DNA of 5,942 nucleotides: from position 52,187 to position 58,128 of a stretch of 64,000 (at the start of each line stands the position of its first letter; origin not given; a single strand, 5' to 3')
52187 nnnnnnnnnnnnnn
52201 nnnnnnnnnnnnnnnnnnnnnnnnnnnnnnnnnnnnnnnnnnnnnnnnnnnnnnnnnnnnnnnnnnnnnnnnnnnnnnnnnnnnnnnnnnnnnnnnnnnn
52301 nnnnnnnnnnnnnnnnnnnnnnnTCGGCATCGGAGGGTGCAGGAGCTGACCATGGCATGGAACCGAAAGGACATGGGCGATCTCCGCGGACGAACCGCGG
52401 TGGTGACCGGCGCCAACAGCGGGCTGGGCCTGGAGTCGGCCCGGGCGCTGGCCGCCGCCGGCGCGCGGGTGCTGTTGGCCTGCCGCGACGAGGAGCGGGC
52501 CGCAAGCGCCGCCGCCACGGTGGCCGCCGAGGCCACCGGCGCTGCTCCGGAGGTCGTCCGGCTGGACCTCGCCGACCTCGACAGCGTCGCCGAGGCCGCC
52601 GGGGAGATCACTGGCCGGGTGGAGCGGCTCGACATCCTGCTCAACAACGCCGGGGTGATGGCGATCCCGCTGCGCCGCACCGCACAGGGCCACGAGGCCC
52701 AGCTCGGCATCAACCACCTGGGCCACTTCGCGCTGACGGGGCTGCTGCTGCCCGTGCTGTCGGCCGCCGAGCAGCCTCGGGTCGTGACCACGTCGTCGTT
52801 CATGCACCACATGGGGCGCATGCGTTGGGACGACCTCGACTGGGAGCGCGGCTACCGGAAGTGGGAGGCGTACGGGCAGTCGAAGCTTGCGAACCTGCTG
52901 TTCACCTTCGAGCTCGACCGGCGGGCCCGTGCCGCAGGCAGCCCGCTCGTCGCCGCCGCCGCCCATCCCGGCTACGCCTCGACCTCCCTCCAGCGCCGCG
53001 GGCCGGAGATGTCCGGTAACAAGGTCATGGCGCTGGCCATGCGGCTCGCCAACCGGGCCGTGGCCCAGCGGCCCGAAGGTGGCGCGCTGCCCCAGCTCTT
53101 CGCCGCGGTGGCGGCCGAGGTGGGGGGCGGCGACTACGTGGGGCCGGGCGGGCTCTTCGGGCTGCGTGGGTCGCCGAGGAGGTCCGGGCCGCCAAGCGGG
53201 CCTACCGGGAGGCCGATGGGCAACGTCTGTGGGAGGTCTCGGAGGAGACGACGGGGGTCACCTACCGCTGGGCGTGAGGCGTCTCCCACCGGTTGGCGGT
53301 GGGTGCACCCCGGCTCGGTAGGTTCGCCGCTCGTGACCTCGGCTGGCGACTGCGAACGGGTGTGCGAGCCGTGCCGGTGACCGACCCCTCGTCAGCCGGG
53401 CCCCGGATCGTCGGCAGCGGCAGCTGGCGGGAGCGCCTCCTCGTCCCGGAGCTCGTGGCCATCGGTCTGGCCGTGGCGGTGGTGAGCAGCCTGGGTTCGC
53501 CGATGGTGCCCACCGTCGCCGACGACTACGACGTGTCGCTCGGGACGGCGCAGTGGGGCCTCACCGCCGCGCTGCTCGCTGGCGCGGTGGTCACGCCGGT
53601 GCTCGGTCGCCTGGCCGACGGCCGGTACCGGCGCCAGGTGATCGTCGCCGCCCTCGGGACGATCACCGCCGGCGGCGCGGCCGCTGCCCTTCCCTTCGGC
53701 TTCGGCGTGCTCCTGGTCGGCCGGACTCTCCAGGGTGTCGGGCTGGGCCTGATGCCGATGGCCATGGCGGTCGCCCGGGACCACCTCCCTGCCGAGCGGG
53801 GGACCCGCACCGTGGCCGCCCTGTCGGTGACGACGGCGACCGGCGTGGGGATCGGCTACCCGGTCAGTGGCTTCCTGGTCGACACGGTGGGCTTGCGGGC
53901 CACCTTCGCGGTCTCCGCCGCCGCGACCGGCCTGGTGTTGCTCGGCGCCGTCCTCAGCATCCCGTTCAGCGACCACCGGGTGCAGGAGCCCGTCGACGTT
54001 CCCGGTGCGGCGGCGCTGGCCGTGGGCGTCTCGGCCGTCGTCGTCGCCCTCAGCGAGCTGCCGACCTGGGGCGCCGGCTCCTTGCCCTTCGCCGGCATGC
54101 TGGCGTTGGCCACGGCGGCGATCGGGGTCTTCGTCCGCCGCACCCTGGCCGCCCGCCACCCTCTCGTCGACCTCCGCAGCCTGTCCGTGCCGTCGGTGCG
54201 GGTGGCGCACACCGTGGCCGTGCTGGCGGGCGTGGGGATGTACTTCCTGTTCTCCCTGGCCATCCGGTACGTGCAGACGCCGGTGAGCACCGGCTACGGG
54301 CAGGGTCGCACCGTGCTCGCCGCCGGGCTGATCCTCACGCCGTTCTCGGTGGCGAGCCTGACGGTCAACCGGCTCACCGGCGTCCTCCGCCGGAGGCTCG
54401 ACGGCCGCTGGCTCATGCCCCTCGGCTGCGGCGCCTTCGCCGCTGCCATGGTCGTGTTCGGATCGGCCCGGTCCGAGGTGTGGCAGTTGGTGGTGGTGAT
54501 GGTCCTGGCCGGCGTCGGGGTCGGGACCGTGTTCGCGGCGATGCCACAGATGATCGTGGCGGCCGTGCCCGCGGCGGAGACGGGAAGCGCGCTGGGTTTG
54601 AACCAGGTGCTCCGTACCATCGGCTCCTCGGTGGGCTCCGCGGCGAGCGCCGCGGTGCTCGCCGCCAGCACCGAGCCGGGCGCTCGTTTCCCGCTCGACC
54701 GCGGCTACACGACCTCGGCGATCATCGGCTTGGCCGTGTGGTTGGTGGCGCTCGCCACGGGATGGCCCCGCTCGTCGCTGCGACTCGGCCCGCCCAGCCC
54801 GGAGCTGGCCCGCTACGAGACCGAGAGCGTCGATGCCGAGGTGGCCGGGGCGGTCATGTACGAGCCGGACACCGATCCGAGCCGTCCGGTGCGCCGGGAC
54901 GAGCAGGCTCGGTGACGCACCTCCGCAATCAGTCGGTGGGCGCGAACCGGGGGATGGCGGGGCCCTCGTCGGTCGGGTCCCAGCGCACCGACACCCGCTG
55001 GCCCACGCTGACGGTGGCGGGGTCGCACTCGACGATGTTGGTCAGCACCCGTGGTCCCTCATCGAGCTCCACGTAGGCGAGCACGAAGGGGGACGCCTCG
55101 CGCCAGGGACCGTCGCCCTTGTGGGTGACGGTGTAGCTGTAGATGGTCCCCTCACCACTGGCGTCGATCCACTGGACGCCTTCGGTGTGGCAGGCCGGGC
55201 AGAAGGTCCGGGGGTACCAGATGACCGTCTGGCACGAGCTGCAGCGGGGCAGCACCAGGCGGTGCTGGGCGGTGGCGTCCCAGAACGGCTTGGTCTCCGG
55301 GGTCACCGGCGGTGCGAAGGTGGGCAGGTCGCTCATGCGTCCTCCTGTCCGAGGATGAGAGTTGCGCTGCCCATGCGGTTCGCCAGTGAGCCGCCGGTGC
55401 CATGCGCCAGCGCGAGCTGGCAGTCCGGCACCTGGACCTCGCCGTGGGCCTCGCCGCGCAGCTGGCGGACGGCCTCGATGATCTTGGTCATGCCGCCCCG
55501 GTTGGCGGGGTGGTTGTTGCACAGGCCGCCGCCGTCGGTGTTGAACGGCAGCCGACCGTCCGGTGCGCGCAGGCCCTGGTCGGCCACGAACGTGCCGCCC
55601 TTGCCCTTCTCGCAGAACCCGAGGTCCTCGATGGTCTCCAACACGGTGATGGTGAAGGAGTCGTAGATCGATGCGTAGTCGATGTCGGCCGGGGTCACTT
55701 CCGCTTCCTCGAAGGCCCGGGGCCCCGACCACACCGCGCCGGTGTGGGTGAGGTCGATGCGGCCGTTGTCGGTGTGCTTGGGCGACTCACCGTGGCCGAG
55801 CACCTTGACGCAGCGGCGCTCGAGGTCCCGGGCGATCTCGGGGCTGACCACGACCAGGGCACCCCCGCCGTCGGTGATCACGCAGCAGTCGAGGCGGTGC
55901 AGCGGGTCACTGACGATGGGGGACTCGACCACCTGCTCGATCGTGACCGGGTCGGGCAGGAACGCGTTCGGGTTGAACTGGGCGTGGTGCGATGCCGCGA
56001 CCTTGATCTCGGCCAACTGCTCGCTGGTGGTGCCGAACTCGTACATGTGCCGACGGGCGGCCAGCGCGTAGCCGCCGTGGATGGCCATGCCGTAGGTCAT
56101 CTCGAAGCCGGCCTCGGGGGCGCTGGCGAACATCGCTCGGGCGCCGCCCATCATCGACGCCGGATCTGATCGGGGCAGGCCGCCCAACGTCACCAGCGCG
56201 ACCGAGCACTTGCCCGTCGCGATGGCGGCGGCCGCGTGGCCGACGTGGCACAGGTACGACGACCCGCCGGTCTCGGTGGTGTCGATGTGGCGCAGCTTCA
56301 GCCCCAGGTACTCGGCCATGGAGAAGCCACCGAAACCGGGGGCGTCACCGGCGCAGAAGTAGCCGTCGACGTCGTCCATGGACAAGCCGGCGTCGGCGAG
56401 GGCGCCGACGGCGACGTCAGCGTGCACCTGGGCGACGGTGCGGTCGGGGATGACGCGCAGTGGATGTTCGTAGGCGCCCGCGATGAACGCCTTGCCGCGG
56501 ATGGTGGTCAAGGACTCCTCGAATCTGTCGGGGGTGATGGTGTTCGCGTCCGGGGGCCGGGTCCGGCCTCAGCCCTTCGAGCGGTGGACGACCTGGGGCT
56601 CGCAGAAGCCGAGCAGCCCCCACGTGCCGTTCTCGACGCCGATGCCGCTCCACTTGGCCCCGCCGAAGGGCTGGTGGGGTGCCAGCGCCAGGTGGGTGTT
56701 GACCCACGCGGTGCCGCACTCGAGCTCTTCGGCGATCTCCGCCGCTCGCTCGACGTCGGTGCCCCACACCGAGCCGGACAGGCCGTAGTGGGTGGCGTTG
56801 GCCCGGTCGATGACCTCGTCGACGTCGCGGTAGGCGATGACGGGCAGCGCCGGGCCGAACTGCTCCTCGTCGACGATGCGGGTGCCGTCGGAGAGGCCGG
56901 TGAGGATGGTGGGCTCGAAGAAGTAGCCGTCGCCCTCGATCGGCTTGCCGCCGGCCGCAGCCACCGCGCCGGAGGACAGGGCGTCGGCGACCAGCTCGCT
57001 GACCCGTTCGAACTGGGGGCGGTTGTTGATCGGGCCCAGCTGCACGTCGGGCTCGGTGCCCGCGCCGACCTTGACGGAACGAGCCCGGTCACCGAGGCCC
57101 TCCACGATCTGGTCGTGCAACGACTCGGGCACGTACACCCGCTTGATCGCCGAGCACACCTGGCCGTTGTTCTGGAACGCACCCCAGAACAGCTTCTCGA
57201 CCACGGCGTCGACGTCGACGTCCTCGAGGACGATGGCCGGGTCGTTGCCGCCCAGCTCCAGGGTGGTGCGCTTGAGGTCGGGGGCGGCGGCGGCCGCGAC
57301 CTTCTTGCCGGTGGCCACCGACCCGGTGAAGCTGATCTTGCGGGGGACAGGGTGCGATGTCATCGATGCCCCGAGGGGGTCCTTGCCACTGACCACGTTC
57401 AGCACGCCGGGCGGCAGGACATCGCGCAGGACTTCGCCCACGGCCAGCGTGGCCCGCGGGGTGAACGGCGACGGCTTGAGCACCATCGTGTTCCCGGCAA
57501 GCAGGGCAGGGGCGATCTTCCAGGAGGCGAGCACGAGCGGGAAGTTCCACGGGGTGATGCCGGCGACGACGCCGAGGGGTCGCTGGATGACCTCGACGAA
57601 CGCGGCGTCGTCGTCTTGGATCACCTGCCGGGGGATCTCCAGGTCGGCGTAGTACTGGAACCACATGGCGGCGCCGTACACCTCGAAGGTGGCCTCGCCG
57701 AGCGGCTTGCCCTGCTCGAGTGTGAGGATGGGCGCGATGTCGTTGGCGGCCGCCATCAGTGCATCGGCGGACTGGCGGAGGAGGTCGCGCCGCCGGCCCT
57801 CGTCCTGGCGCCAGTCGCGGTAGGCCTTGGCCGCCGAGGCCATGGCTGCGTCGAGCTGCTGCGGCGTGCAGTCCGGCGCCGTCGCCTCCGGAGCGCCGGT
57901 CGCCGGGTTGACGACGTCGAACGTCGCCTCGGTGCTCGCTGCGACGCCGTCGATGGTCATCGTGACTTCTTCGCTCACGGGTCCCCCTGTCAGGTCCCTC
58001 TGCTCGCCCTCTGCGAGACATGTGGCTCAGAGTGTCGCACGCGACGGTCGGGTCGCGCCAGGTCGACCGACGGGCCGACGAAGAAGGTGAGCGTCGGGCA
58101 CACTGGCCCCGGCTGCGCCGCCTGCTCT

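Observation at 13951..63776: A 24-bp palindrome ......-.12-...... at nine promoter-proximal sites defines a candidate TetR regulon joining mce, mkl and the catabolic genes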

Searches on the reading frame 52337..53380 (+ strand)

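Call 8: search_protein_families(library=pfam, proteins=[window:52337-53380:+])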
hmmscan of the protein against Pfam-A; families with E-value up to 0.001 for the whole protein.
window:52337-53380:+ (347 aa): 3 families
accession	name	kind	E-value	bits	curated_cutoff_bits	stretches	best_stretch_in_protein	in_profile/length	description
PF00106.31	adh_short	-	1.6e-25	90.1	26.6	1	20-220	2-188/195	short chain dehydrogenase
PF13561.12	adh_short_C2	-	3.3e-16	60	27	1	25-159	1-135/236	Enoyl-(Acyl carrier protein) reductase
PF08659.16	KR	-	1.2e-07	32.3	22.6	1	20-109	2-93/180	KR domain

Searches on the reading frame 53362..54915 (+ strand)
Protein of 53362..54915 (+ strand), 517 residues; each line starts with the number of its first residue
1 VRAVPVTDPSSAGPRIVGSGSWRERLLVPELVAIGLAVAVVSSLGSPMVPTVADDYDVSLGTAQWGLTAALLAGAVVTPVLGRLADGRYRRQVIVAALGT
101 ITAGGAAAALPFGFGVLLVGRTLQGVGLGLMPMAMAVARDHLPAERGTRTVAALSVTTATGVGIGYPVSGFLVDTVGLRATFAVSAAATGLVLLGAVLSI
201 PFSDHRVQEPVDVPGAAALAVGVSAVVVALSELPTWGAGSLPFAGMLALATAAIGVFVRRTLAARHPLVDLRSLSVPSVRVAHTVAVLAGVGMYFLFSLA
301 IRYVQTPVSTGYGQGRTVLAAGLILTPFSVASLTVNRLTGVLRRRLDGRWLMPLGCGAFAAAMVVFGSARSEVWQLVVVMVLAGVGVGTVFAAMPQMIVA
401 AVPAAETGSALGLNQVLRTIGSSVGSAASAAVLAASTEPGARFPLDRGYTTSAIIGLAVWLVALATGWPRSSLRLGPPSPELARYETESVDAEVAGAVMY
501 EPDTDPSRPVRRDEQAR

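Call 12: search_protein_families(library=pfam, proteins=[window:53362-54915:+])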
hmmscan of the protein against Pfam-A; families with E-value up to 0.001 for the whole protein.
window:53362-54915:+ (517 aa): 1 family
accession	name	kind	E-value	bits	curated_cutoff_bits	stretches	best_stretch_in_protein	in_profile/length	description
PF07690.21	MFS_1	-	1.8e-43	149.3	33.4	2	34-425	4-346/347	Major Facilitator Superfamily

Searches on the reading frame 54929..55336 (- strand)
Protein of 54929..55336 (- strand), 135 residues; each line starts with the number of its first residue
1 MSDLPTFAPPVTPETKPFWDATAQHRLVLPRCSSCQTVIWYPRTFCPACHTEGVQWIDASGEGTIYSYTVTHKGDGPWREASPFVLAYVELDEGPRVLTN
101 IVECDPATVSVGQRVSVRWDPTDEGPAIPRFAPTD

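Call 12: search_protein_families(library=pfam, proteins=[window:54929-55336:-])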
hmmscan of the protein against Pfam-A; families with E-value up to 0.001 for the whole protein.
window:54929-55336:- (135 aa): 2 families
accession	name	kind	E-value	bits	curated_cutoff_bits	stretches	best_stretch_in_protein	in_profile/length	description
PF01796.24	OB_ChsH2_C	-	4.7e-24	84.5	27.1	1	56-120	1-65/65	ChsH2, C-terminal OB-fold domain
PF12172.15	zf-ChsH2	-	5.3e-13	48.9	23.2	1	19-52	1-34/37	ChsH2, rubredoxin-like zinc ribbon domain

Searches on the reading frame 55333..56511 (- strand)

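Call 12: search_protein_families(library=pfam, proteins=[window:55333-56511:-])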
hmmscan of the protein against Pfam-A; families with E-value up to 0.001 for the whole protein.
window:55333-56511:- (392 aa): 1 family
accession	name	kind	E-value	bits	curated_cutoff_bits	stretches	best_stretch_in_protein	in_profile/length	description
PF22691.2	Thiolase_C_1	-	1.1e-48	165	28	1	251-388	12-143/144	Thiolase C-terminal domain-like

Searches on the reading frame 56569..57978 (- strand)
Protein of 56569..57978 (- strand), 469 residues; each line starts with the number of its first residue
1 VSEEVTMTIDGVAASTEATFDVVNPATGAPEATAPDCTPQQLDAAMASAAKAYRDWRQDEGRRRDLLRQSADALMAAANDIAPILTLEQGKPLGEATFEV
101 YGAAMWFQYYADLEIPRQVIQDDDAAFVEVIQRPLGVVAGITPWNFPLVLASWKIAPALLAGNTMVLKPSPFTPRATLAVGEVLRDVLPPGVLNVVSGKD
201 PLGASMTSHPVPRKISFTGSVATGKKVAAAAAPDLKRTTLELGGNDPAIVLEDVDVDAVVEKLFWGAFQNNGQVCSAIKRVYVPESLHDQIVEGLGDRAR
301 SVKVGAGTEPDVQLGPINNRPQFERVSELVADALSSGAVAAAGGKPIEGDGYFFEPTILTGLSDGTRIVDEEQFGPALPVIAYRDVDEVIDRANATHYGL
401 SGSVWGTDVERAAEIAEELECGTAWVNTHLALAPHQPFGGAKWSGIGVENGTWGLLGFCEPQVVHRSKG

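Call 7: search_protein_families(library=pfam, proteins=[window:56569-57978:-])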
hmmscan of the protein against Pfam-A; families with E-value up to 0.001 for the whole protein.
window:56569-57978:- (469 aa): 1 family
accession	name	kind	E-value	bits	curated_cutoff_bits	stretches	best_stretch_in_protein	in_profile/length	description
PF00171.27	Aldedh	-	4.9e-149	497.2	23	1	15-464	4-461/461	Aldehyde dehydrogenase family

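Call 29: search_protein_families(library=ncbifam, proteins=[window:56569-57978:-], max_evalue=0.00001)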
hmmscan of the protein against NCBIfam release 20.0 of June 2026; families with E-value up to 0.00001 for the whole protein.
window:56569-57978:- (469 aa): 43 families (the best 25 are shown)
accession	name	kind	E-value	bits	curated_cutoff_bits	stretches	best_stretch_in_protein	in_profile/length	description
NF010000.0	PRK13473.1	subfamily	3.9e-124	414.9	615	1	6-455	4-461/475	aminobutyraldehyde dehydrogenase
TIGR01804.1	BADH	equivalog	5e-119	397.8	668.6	1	12-458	7-463/467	betaine-aldehyde dehydrogenase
NF009725.0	PRK13252.1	equivalog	1.3e-115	386.7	593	1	11-459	13-472/488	betaine-aldehyde dehydrogenase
TIGR01780.1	SSADH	subfamily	2.8e-108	362.7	646.35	1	22-458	1-444/448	succinate-semialdehyde dehydrogenase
NF045735.1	PaDhStyDPseudo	equivalog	7.2e-108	361.3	850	1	7-452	5-467/483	phenylacetaldehyde dehydrogenase StyD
TIGR02299.1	HpaE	equivalog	1.1e-107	360.6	638.35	1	9-466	5-476/488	5-carboxymethyl-2-hydroxymuconate semialdehyde dehydrogenase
NF006916.0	PRK09407.1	equivalog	1.3e-105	354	521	1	5-467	21-493/526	succinic semialdehyde dehydrogenase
TIGR03374.1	ABALDH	equivalog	9.2e-103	344.6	909.3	1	9-456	6-461/472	aminobutyraldehyde dehydrogenase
NF007497.0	PRK10090.1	equivalog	2.5e-102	343.1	500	1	5-465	7-476/480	aldehyde dehydrogenase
NF008415.0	PRK11241.1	equivalog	1.7e-98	330.4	828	1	12-459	20-473/482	NADP-dependent succinate-semialdehyde dehydrogenase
NF045736.1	PaDhStyDRhodo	equivalog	2.3e-96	323.2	800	1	13-464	13-475/479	phenylacetaldehyde dehydrogenase StyD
TIGR03216.1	OH_muco_semi_DH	equivalog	4.1e-96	322.5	693.25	1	8-457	4-470/481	2-hydroxymuconic semialdehyde dehydrogenase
NF052305.1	DioxValDhHalo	equivalog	7.5e-93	312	750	1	3-445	3-458/483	2,5-dioxovalerate dehydrogenase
TIGR04284.1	aldehy_Rv0768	hypoth_equivalog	7.9e-91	305.4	775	1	7-464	3-476/480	aldehyde dehydrogenase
NF040648.1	lactal_redase_Meth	equivalog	6.2e-90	302.4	650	1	7-449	1-445/463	lactaldehyde dehydrogenase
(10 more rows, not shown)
